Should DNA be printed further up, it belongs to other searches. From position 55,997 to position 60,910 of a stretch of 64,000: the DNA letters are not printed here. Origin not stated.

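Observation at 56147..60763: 1539-aa anchored S8 protease with a cytoplasmic zinc-ribbon tail, translationally coupled to maf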

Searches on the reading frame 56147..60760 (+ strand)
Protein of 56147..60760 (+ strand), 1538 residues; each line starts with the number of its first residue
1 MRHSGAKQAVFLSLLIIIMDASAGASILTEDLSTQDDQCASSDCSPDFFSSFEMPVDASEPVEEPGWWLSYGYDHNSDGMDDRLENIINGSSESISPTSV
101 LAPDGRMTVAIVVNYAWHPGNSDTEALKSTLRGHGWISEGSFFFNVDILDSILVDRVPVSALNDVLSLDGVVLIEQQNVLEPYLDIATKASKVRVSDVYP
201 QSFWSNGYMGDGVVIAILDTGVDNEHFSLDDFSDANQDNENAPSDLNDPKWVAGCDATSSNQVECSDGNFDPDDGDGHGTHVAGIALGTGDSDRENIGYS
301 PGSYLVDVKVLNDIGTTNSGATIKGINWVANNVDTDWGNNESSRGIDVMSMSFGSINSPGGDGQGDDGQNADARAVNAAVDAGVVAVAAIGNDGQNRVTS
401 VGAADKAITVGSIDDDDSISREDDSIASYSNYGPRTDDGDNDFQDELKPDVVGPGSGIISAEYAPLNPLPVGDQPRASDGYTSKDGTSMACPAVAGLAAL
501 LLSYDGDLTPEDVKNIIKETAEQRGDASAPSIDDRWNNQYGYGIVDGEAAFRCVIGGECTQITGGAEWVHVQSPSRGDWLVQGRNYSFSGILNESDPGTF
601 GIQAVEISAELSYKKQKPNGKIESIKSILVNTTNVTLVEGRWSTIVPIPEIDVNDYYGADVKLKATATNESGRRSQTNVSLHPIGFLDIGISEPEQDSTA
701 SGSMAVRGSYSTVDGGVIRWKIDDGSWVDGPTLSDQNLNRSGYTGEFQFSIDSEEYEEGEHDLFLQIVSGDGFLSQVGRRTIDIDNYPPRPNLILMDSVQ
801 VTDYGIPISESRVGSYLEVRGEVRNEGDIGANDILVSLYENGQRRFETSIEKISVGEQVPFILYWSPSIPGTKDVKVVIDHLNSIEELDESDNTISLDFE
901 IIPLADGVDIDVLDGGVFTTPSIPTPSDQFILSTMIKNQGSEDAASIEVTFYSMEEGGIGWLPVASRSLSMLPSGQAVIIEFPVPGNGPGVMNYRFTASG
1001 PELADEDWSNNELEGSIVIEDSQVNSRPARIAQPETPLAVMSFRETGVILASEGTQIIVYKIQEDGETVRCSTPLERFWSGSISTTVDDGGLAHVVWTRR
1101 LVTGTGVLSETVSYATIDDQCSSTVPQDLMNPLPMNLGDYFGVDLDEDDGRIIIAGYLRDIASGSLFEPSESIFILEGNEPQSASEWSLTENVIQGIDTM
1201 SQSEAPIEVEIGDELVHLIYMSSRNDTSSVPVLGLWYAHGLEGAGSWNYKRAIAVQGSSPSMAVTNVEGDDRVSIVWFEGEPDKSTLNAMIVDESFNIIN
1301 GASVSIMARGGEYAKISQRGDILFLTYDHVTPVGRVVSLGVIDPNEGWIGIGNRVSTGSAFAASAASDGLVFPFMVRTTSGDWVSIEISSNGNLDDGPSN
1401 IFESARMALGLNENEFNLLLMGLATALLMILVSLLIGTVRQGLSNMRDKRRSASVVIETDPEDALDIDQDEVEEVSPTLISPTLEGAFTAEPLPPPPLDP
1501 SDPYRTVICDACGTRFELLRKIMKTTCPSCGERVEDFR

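Call 4: search_protein_families(library=pfam, proteins=[window:56147-60760:+], max_evalue=1)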
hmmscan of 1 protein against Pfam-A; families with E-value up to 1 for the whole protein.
window:56147-60760:+ (1538 aa): 10 families
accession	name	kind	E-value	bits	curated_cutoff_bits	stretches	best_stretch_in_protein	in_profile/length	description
PF00082.27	Peptidase_S8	-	6.1e-48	164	21.8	1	210-543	1-288/288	Subtilase family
PF07705.17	CARDB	-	1.5e-15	57.7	22.7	2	807-895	11-99/101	CARDB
PF09723.15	Zn_ribbon_8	-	8.1e-06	26.2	34.4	1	1509-1534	8-37/41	Zinc ribbon domain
PF12773.13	DZR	-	0.051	14.2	27.3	1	1507-1535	13-35/45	Double zinc ribbon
PF22191.2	IBR_1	-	0.063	13.6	27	1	1506-1531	3-28/47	IBR domain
PF23455.1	DUF7129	-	0.11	12.8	30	1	1509-1536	14-39/45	Domain of unknown function (DUF7129)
PF10648.15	Gmad2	-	0.17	12.6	25.7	1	689-760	2-72/86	Immunoglobulin-like domain of bacterial spore germination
PF13717.11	Zn_ribbon_4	-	0.33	11.4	30.3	0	1523-1531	1-9/36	zinc-ribbon domain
PF13248.11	Zn_ribbon_3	-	0.86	9.6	27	0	1506-1533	2-25/26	zinc-ribbon domain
PF09297.16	Zn_ribbon_NUD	-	0.89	9.8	24.8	1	1511-1534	8-31/32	NADH pyrophosphatase zinc ribbon domain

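Call 5: find_homologous_proteins(query=window:56147-60760:+, max_evalue=0.00001)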
Query window:56147-60760:+ (1538 aa): 1837 proteins with E <= 0.00001 among 8000 candidates; the best 120 are listed.
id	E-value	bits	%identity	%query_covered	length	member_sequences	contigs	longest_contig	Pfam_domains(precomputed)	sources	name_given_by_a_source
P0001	0.0e+0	3459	100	100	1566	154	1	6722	PF07705.18,PF00082.28,PF09723.16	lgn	-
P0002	0.0e+0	2759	77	100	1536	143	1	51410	PF07705.18,PF00082.28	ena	-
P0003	0.0e+0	2749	77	100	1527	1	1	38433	PF07705.18,PF00082.28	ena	-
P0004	0.0e+0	2726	77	100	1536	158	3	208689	PF07705.18,PF00082.28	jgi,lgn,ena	-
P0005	0.0e+0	2455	69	100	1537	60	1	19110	PF07705.18,PF00082.28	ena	-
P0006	0.0e+0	2306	66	100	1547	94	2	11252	PF07705.18,PF00082.28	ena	-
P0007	0.0e+0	2304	65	100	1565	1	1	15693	PF07705.18,PF00082.28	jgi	-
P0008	0.0e+0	2294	65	100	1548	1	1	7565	PF07705.18,PF00082.28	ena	-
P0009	0.0e+0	2288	65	100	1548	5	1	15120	PF07705.18,PF00082.28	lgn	-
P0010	0.0e+0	2287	65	100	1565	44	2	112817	PF07705.18,PF00082.28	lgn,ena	-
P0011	0.0e+0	2284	65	100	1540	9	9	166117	PF07705.18,PF00082.28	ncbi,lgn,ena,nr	ncbi:MAG: hypothetical protein CBD52_005120 [Euryarchaeota archaeon TMED192]|nr:MAG: hypothetical pr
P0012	0.0e+0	2274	65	100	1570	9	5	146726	PF07705.18,PF00082.28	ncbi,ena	-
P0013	0.0e+0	2254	64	100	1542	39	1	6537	PF07705.18,PF00082.28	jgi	jgi:subtilisin family serine protease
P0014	0.0e+0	1445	68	61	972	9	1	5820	PF07705.18,PF00082.28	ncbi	ncbi:MAG TPA: hypothetical protein D7H73_01635, partial [Candidatus Poseidoniales archaeon]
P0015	0.0e+0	1297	42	99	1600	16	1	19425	PF07705.18,PF00082.28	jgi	-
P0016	0.0e+0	1289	42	100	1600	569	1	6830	PF07705.18,PF00082.28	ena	-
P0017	0.0e+0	1279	41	100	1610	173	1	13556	PF07705.18,PF00082.28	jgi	-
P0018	0.0e+0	1275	38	3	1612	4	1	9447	PF07705.18,PF00082.28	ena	-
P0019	0.0e+0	1274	42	97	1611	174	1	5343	PF07705.18,PF00082.28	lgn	-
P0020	0.0e+0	1274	41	100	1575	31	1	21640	PF07705.18,PF00082.28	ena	-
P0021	0.0e+0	1271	41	99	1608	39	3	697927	PF07705.18,PF00082.28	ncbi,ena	ncbi:MAG: S8 family serine peptidase [Candidatus Thalassarchaeaceae archaeon]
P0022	0.0e+0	1271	41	97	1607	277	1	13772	PF07705.18,PF00082.28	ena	-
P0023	0.0e+0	1266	42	99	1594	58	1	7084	PF07705.18,PF00082.28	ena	-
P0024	0.0e+0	1264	42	97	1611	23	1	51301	PF07705.18,PF00082.28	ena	-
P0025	0.0e+0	1262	41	100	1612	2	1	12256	PF07705.18,PF00082.28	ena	-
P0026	0.0e+0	1260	42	95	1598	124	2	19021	PF07705.18,PF00082.28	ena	-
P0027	0.0e+0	1257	41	99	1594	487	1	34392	PF07705.18,PF00082.28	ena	-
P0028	0.0e+0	1255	41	99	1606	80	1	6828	PF07705.18,PF00082.28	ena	-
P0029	0.0e+0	1254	41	99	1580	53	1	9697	PF07705.18,PF00082.28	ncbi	-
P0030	0.0e+0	1253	42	94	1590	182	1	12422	PF07705.18,PF00082.28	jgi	-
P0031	0.0e+0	1251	41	99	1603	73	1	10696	PF07705.18,PF00082.28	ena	-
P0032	0.0e+0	1250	41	99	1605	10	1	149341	PF07705.18,PF00082.28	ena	-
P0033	0.0e+0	1249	40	99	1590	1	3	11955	PF07705.18,PF00082.28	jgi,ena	-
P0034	0.0e+0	1249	41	99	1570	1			PF07705.18,PF00082.28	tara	tara:strand:- start:23167 stop:27879 length:4713 start_codon:yes stop_codon:yes gene_type:complete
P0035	0.0e+0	1249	41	100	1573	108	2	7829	PF07705.18,PF00082.28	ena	-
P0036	0.0e+0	1245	41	99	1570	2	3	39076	PF07705.18,PF00082.28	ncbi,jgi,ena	-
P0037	0.0e+0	1244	40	99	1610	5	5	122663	PF07705.18,PF00082.28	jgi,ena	-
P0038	0.0e+0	1242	41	99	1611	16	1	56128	PF07705.18,PF00082.28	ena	-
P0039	0.0e+0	1241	41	99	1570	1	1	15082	PF07705.18,PF00082.28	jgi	-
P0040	0.0e+0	1239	41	99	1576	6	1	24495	PF07705.18,PF00082.28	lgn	-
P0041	0.0e+0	1238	41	98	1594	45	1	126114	PF07705.18,PF00082.28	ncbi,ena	-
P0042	0.0e+0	1238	41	94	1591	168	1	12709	PF07705.18,PF00082.28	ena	-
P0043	0.0e+0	1234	42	94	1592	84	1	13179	PF07705.18,PF00082.28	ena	-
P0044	0.0e+0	1234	41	97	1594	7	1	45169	PF07705.18,PF00082.28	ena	-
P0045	0.0e+0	1234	41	98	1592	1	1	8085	PF07705.18,PF00082.28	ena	-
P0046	0.0e+0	1234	41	98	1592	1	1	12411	PF07705.18,PF00082.28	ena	-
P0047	0.0e+0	1233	41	98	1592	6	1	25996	PF07705.18,PF00082.28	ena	-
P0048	0.0e+0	1232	41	97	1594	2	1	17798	PF07705.18,PF00082.28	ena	-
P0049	0.0e+0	1232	41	97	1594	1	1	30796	PF07705.18,PF00082.28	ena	-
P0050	0.0e+0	1232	41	97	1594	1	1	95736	PF07705.18,PF00082.28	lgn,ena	-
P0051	0.0e+0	1232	41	97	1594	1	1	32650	PF07705.18,PF00082.28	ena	-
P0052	0.0e+0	1232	41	97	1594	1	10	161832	PF07705.18,PF00082.28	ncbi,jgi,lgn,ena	-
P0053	0.0e+0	1231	41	97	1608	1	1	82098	PF07705.18,PF00082.28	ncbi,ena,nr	ncbi:MAG: hypothetical protein CMA26_03940 [Euryarchaeota archaeon]|nr:hypothetical protein [Euryarc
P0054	0.0e+0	1231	41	97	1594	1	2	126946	PF07705.18,PF00082.28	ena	-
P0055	0.0e+0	1231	41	97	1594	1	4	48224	PF07705.18,PF00082.28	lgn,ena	-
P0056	0.0e+0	1231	41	97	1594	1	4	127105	PF07705.18,PF00082.28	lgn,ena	-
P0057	0.0e+0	1231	41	97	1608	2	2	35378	PF07705.18,PF00082.28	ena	-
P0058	0.0e+0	1231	41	97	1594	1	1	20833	PF07705.18,PF00082.28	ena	-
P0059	0.0e+0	1231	41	97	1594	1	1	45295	PF07705.18,PF00082.28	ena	-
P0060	0.0e+0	1230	41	97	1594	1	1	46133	PF07705.18,PF00082.28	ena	-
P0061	0.0e+0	1230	41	97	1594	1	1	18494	PF07705.18,PF00082.28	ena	-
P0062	0.0e+0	1230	41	97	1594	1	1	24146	PF07705.18,PF00082.28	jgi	-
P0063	0.0e+0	1230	41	97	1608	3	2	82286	PF07705.18,PF00082.28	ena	-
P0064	0.0e+0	1229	41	97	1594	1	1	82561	PF07705.18,PF00082.28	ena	-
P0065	0.0e+0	1228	41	97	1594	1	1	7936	PF07705.18,PF00082.28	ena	-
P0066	0.0e+0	1227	41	97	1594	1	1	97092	PF07705.18,PF00082.28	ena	-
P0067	0.0e+0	1227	41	97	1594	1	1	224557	PF07705.18,PF00082.28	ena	-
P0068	0.0e+0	1227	41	97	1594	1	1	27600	PF07705.18,PF00082.28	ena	-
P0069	0.0e+0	1226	39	100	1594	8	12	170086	PF07705.18,PF00082.28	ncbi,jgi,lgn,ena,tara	tara:strand:- start:6336 stop:11120 length:4785 start_codon:yes stop_codon:yes gene_type:complete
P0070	0.0e+0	1224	41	97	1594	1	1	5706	PF07705.18,PF00082.28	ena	-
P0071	0.0e+0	1224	41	97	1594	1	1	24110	PF07705.18,PF00082.28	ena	-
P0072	0.0e+0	1224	41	97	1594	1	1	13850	PF07705.18,PF00082.28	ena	-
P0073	0.0e+0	1221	41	97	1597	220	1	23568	PF07705.18,PF00082.28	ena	-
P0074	0.0e+0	1218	40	100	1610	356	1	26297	PF07705.18,PF00082.28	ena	-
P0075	0.0e+0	1217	41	97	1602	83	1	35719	PF07705.18,PF00082.28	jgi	jgi:subtilisin family serine protease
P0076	0.0e+0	1215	40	100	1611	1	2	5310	PF07705.18,PF00082.28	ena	-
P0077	0.0e+0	1214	40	100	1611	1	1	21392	PF07705.18,PF00082.28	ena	-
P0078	0.0e+0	1214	41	97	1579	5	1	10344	PF07705.18,PF00082.28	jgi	-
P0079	0.0e+0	1214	40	100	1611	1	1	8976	PF07705.18,PF00082.28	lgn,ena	-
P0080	0.0e+0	1214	40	100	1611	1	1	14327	PF07705.18,PF00082.28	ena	-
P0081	0.0e+0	1213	40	100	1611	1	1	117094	PF07705.18,PF00082.28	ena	-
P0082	0.0e+0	1213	40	100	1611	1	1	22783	PF07705.18,PF00082.28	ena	-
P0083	0.0e+0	1213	40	100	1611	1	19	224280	PF07705.18,PF00082.28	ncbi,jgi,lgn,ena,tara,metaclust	tara:strand:- start:13503 stop:18338 length:4836 start_codon:yes stop_codon:yes gene_type:complete|m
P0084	0.0e+0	1213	40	100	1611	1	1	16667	PF07705.18,PF00082.28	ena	-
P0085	0.0e+0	1211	40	100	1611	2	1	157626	PF07705.18,PF00082.28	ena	-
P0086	0.0e+0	1211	40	99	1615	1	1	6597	PF07705.18,PF00082.28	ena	-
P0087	0.0e+0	1210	40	100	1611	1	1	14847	PF07705.18,PF00082.28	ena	-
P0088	0.0e+0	1202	40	98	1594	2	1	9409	PF07705.18,PF00082.28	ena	-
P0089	0.0e+0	1165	40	97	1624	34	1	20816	PF07705.18,PF00082.28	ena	-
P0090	0.0e+0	1161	40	97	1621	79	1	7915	PF07705.18,PF00082.28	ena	-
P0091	0.0e+0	1133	39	97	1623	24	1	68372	PF07705.18,PF00082.28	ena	-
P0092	0.0e+0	1133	39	97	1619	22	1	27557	PF07705.18,PF00082.28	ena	-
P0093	0.0e+0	1131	38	100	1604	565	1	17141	PF07705.18,PF00082.28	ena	-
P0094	0.0e+0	1129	39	97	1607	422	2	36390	PF07705.18,PF00082.28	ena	-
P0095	0.0e+0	1129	38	98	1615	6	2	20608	PF07705.18,PF00082.28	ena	-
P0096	0.0e+0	1127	38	100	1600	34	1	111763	PF07705.18,PF00082.28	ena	-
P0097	0.0e+0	1127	39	100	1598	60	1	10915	PF07705.18,PF00082.28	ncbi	-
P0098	0.0e+0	1124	39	96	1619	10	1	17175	PF07705.18,PF00082.28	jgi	jgi:subtilisin family serine protease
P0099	0.0e+0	1124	39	99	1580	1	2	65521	PF07705.18,PF00082.28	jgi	jgi:subtilisin family serine protease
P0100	0.0e+0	1121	39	99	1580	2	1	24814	PF07705.18,PF00082.28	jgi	jgi:subtilisin family serine protease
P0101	0.0e+0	1120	38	100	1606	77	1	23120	PF07705.18,PF00082.28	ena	-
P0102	0.0e+0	1118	37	100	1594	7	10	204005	PF07705.18,PF00082.28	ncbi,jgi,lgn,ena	-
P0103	0.0e+0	1116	38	100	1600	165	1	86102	PF07705.18,PF00082.28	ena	-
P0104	0.0e+0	1115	38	99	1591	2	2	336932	PF07705.18,PF00082.28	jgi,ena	-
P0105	0.0e+0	1115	39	99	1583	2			PF07705.18,PF00082.28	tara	tara:strand:- start:86 stop:4837 length:4752 start_codon:yes stop_codon:yes gene_type:complete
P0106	0.0e+0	1111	39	97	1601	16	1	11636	PF07705.18,PF00082.28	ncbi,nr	ncbi:MAG: S8 family serine peptidase, partial [Candidatus Poseidoniales archaeon]|nr:S8 family serin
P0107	0.0e+0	1110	39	97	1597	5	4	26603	PF07705.18,PF00082.28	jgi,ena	-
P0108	0.0e+0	1098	37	99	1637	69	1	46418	PF07705.18,PF00082.28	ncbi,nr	ncbi:MAG: S8 family serine peptidase [Candidatus Thalassarchaeaceae archaeon]|nr:S8 family serine pe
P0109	0.0e+0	1088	39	99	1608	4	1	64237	PF07705.18,PF00082.28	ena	-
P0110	0.0e+0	1088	36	99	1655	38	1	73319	PF07705.18,PF00082.28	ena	-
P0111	0.0e+0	1086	38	99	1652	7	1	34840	PF07705.18,PF00082.28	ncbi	-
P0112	0.0e+0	1084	38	99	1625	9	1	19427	PF07705.18,PF00082.28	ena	-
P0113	0.0e+0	1079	38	99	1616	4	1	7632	PF07705.18,PF00082.28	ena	-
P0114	0.0e+0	1075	38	99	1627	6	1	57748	PF07705.18,PF00082.28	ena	-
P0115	0.0e+0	1075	38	99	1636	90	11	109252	PF07705.18,PF00082.28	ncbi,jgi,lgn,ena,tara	tara:strand:- start:11933 stop:16843 length:4911 start_codon:yes stop_codon:yes gene_type:complete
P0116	0.0e+0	1073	37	99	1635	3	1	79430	PF07705.18,PF00082.28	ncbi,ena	-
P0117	0.0e+0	1071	38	100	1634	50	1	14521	PF07705.18,PF00082.28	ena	-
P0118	0.0e+0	1067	36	99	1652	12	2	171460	PF07705.18,PF00082.28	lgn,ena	-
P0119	0.0e+0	1066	38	97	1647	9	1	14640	PF07705.18,PF00082.28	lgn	-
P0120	0.0e+0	1065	37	99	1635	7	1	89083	PF07705.18,PF00082.28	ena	-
